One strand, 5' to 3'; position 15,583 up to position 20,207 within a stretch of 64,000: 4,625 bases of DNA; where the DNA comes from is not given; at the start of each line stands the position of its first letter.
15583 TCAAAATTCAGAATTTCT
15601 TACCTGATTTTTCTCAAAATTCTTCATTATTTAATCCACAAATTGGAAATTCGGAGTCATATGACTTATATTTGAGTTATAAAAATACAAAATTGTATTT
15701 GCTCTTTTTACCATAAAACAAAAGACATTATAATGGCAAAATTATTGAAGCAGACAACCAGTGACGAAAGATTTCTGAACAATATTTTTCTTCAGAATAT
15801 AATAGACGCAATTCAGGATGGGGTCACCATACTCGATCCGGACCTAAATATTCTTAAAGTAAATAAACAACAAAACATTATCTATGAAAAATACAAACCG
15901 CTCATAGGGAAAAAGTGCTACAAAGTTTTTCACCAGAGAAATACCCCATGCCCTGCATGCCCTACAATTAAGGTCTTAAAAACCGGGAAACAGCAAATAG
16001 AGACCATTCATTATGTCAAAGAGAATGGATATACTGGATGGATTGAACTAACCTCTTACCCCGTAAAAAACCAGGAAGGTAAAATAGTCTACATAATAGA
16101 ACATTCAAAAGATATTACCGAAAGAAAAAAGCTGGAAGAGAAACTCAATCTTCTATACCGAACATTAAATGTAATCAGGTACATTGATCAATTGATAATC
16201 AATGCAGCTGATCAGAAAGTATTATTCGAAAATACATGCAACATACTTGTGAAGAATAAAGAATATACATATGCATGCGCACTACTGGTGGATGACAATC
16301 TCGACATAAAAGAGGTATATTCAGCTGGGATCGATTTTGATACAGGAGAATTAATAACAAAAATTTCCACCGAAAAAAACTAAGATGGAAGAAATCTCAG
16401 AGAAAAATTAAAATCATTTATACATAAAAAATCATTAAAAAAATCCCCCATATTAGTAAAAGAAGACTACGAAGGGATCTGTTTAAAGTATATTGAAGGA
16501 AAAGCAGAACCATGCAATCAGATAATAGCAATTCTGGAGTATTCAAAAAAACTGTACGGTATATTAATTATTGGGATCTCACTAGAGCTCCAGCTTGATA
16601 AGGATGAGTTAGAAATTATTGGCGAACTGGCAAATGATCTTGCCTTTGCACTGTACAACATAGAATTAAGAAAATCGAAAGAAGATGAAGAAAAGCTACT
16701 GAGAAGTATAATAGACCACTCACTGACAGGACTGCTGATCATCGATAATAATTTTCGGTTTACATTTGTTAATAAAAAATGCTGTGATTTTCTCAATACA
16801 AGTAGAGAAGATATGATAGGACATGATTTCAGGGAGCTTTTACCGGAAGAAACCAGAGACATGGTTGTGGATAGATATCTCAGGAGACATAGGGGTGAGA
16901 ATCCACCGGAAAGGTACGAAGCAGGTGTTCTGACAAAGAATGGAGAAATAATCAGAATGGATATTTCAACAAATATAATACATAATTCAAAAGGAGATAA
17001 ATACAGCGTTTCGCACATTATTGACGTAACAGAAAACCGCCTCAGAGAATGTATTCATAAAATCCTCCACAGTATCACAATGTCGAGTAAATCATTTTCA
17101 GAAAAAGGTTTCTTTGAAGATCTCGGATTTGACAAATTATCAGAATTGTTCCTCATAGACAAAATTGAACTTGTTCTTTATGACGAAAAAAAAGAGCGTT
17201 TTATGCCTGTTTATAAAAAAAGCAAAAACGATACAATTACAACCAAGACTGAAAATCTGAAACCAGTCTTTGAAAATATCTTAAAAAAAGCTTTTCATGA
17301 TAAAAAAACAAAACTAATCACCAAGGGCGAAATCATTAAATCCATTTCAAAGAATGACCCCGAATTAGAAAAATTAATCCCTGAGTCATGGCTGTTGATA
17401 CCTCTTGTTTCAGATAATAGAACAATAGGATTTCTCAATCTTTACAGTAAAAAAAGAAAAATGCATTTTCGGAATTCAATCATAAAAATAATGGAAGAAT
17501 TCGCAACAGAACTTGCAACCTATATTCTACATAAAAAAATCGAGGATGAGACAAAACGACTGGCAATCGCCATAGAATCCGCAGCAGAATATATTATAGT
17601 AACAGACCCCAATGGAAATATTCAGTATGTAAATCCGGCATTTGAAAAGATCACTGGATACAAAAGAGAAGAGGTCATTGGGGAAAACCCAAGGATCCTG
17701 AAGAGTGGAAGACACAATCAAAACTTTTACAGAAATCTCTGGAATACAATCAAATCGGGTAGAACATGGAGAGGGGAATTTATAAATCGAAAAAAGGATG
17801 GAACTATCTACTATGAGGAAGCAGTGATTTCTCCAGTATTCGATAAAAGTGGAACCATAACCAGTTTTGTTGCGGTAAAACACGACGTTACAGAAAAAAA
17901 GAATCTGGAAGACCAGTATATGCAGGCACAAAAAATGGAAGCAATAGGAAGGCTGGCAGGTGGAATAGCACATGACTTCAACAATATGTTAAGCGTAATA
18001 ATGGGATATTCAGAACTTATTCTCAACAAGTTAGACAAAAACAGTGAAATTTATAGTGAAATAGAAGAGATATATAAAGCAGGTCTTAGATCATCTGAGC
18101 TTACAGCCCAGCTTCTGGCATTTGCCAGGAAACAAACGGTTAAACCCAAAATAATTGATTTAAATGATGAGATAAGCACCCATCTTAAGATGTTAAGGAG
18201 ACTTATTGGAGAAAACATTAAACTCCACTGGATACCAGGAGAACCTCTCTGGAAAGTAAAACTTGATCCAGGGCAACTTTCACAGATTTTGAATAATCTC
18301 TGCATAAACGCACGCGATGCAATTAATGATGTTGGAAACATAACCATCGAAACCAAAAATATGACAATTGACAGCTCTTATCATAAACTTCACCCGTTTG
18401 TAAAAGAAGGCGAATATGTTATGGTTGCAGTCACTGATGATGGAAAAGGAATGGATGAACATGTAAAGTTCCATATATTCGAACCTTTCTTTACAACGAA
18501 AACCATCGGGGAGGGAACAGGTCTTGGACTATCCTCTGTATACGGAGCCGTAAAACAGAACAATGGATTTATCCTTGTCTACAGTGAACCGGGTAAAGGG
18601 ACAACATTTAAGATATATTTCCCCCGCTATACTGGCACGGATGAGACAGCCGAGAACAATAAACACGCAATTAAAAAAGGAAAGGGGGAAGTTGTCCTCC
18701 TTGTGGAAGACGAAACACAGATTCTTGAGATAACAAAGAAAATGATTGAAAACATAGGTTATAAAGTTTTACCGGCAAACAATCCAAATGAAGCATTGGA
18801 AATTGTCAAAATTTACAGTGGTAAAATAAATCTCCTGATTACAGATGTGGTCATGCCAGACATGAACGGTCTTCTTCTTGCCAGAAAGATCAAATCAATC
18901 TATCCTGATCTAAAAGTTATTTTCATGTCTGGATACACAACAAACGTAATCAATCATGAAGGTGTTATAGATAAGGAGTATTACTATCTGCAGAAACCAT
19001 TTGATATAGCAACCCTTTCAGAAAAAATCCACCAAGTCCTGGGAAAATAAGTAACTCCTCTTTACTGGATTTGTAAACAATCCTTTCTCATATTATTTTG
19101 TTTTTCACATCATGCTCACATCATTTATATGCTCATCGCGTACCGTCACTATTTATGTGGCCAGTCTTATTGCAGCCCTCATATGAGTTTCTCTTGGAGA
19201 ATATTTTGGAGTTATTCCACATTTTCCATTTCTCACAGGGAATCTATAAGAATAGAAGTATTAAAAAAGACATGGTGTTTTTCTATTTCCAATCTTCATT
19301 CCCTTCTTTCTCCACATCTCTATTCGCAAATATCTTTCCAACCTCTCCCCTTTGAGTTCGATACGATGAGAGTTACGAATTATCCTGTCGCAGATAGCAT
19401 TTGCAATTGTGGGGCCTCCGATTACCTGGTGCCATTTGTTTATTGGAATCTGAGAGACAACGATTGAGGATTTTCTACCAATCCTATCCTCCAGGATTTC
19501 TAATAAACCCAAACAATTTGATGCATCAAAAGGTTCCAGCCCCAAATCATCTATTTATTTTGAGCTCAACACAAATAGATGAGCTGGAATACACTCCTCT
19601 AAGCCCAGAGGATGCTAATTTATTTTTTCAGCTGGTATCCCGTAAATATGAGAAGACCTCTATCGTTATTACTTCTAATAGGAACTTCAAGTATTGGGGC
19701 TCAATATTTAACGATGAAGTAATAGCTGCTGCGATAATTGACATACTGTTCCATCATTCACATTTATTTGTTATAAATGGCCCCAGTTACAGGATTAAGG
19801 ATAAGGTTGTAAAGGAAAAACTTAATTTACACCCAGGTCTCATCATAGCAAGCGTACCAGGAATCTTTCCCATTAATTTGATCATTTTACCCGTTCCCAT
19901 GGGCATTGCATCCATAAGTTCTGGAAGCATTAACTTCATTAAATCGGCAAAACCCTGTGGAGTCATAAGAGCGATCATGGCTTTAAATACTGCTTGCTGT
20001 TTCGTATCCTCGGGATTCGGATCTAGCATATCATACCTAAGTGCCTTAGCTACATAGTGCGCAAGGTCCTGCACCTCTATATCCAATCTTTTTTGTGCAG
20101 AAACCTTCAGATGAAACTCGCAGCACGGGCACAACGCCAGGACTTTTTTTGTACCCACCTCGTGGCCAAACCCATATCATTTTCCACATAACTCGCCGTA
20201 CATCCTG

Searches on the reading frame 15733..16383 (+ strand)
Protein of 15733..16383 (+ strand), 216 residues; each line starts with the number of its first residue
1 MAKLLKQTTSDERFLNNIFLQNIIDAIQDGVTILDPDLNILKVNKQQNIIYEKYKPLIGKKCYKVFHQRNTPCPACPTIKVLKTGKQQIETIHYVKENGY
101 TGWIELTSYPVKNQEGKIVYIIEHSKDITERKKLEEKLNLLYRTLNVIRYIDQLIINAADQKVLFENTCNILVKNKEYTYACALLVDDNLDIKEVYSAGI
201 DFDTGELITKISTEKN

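Call 39: search_protein_families(library=pfam, proteins=[window:15733-16383:+], max_evalue=0.00001)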
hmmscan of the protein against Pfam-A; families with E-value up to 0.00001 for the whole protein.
window:15733-16383:+ (216 aa): 2 families
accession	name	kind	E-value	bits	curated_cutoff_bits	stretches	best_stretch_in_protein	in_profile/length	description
PF08448.16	PAS_4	-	6.9e-15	55.7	23.1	1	25-132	2-109/110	PAS fold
PF13426.13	PAS_9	-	1.4e-12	48.3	27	1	29-130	2-103/103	PAS domain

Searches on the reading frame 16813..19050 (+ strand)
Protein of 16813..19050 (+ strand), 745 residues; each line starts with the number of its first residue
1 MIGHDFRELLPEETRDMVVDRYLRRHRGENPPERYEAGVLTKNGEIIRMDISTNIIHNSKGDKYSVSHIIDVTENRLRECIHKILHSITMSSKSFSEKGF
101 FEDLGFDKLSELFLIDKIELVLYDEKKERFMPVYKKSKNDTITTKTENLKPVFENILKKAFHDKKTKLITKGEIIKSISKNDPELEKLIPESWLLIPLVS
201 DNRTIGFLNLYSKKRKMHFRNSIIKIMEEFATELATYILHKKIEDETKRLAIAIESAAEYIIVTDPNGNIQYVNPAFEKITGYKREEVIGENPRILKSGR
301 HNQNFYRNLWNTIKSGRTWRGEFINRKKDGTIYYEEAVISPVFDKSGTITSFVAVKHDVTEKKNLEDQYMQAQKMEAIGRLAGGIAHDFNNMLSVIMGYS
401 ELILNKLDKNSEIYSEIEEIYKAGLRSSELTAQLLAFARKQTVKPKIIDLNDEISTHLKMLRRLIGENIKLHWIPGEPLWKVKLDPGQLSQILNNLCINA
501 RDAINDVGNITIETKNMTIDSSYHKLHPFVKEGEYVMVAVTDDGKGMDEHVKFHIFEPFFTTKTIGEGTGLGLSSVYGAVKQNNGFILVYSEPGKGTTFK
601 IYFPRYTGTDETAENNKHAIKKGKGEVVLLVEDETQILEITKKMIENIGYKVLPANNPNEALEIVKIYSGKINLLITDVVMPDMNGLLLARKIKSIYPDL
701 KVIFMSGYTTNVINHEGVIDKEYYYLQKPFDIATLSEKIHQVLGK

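Call 39: search_protein_families(library=pfam, proteins=[window:16813-19050:+], max_evalue=0.00001)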
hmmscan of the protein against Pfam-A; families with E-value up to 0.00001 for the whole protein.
window:16813-19050:+ (745 aa): 8 families
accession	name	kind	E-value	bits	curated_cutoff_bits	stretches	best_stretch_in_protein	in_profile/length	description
PF13426.13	PAS_9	-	3.8e-26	91.8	27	1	261-361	4-103/103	PAS domain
PF00989.32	PAS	-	1.1e-25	90.3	22.6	1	253-359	6-113/113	PAS fold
PF00072.30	Response_reg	-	6.1e-20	71.9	30.2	1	628-739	1-110/111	Response regulator receiver domain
PF02518.31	HATPase_c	-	9.1e-19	68.4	26.4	1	485-605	2-109/111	Histidine kinase-, DNA gyrase B-, and HSP90-like ATPase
PF08447.18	PAS_3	-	7.3e-15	55.5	25.6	1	272-355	3-88/89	PAS fold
PF08448.16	PAS_4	-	1.1e-12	48.6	23.1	1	255-363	2-109/110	PAS fold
PF00512.31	HisKA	-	5.8e-08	33.1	26.9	1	379-441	3-64/66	His Kinase A (phospho-acceptor) domain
PF13188.13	PAS_8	-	6e-07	29.6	21.8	1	249-293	2-47/65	PAS domain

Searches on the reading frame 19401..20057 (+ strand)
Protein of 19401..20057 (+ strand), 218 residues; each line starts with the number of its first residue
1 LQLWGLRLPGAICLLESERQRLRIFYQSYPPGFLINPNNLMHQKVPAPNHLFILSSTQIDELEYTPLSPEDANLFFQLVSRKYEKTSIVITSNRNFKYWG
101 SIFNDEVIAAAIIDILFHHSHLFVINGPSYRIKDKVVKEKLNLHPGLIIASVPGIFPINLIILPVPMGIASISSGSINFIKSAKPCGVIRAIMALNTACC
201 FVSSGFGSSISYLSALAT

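Call 39: search_protein_families(library=pfam, proteins=[window:19401-20057:+], max_evalue=0.00001)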
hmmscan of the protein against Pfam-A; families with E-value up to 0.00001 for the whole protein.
window:19401-20057:+ (218 aa): 1 family
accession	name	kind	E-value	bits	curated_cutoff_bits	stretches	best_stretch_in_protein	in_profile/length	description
PF01695.23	IstB_IS21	-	4.3e-26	92.3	24.1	1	59-136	159-236/238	IstB-like ATP binding protein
